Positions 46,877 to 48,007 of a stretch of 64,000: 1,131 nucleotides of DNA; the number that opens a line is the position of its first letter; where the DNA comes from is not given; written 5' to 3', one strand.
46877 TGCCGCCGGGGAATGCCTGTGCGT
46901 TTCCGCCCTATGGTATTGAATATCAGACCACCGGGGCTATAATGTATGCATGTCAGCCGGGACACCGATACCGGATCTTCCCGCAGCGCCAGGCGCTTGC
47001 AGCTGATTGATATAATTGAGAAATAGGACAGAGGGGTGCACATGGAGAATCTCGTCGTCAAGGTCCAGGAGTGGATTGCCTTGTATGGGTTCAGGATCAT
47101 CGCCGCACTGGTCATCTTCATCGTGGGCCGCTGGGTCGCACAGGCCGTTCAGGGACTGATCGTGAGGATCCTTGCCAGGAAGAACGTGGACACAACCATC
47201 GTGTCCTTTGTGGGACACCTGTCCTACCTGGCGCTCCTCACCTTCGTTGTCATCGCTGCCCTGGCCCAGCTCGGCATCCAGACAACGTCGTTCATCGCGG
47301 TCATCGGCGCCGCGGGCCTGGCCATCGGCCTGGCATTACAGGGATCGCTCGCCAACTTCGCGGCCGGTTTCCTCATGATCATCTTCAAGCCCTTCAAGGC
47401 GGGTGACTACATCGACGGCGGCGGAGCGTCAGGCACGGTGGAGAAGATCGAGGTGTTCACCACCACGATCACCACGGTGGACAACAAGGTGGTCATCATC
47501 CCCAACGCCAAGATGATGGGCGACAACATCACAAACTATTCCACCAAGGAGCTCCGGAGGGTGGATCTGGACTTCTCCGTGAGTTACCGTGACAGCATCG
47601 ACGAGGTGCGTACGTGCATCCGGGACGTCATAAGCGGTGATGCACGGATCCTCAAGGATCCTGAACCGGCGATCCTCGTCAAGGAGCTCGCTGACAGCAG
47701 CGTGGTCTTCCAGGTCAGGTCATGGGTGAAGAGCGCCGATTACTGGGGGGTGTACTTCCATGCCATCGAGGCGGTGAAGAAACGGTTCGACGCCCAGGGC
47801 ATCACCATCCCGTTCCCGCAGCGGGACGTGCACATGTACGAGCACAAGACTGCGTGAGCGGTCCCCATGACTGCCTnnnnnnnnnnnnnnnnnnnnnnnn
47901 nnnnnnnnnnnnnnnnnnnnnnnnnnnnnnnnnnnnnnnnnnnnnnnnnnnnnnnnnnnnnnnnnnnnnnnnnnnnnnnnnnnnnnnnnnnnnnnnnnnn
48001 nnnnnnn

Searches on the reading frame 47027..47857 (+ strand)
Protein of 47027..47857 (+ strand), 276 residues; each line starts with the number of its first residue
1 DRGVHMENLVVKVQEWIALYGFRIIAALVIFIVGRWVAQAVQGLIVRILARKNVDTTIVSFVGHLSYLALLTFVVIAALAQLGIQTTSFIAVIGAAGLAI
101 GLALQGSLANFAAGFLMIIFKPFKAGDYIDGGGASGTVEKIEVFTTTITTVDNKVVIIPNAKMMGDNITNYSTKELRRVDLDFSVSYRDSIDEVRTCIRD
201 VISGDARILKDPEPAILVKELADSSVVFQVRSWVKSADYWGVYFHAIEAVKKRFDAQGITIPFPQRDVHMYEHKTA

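Call 41: search_protein_families(library=pfam, proteins=[window:47027-47857:+], max_evalue=0.00001)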
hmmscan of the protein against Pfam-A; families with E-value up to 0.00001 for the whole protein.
window:47027-47857:+ (276 aa): 4 families
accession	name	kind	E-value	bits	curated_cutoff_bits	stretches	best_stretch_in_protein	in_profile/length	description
PF00924.24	MS_channel_2nd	-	4.4e-21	75.2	20.2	1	107-172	2-67/68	Mechanosensitive ion channel, beta-domain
PF21082.3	MS_channel_3rd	-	5.3e-14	52.9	21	1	179-261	1-88/88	Mechanosensitive ion channel MscS, C-terminal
PF05552.17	MS_channel_1st_1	-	1.1e-10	41.7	22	1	11-57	4-50/50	Mechanosensitive ion channel, conserved TM helix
PF21088.3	MS_channel_1st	-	3.1e-06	27.5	23.1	1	67-105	4-42/42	Mechanosensitive ion channel, transmembrane helices 2/3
